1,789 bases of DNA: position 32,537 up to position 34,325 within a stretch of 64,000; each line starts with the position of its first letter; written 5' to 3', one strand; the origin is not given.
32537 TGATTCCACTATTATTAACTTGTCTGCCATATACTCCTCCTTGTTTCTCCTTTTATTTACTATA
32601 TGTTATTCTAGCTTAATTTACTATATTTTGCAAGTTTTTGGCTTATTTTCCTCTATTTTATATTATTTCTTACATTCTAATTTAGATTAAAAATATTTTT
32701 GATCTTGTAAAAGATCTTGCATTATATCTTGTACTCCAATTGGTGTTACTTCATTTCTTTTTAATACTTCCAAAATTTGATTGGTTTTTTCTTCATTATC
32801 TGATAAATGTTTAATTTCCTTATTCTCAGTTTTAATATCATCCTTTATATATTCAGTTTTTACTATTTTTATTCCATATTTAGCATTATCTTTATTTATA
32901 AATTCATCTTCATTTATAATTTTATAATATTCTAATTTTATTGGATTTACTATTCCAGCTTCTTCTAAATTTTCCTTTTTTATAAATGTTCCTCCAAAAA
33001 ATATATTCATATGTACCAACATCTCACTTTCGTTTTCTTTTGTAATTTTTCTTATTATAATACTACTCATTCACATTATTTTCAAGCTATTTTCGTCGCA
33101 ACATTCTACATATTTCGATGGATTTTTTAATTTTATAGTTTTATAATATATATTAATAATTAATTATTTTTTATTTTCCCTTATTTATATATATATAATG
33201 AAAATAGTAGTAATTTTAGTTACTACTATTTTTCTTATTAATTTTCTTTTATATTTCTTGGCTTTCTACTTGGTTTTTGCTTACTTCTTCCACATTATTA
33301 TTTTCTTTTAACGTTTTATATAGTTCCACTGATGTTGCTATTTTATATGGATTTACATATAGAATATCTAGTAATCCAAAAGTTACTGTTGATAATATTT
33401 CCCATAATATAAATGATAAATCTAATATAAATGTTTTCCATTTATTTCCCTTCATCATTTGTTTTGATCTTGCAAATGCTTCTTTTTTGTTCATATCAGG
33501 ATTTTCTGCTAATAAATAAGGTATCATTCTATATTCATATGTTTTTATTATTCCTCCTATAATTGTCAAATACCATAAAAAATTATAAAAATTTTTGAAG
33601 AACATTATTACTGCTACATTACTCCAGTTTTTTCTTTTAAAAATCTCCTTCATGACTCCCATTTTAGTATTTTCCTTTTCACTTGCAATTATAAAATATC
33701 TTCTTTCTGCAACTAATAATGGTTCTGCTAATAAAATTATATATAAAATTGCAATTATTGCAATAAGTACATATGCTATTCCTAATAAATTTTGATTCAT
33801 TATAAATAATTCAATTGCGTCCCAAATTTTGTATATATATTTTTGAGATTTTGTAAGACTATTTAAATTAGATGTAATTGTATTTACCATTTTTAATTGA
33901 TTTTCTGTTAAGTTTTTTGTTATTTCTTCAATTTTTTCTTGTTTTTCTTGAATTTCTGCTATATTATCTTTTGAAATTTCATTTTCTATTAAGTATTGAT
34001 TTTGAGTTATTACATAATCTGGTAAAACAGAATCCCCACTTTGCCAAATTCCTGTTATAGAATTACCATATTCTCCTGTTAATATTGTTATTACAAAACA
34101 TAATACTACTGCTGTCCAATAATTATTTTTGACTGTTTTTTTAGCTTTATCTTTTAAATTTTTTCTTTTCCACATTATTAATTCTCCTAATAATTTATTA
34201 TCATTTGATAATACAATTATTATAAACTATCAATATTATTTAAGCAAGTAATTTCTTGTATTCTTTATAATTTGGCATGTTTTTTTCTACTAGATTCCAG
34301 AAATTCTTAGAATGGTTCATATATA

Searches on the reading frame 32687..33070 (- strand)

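Call 62: search_protein_families(library=pfam, proteins=[window:32687-33070:-], max_evalue=0.001)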
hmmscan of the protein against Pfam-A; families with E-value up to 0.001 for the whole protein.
window:32687-33070:- (127 aa): 1 family
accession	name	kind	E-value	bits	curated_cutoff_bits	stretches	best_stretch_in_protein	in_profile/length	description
PF20124.4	DUF6514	-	4e-15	56.2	23.9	1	41-122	15-93/94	Family of unknown function (DUF6514)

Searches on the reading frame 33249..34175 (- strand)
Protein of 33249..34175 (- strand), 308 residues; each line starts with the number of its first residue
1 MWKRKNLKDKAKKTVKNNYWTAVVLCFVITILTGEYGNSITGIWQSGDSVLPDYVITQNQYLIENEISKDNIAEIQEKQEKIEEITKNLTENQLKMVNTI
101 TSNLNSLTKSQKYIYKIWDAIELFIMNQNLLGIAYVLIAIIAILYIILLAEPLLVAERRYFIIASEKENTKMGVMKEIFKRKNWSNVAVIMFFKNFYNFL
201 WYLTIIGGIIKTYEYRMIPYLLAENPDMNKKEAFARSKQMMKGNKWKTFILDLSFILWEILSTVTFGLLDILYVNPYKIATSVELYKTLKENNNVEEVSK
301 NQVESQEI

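Call 62: search_protein_families(library=pfam, proteins=[window:33249-34175:-], max_evalue=0.001)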
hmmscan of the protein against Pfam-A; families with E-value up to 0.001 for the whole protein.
window:33249-34175:- (308 aa): 1 family
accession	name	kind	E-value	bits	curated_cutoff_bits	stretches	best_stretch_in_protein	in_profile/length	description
PF06161.16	DUF975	-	4.3e-25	89.4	34.8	1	205-292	156-242/243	Protein of unknown function (DUF975)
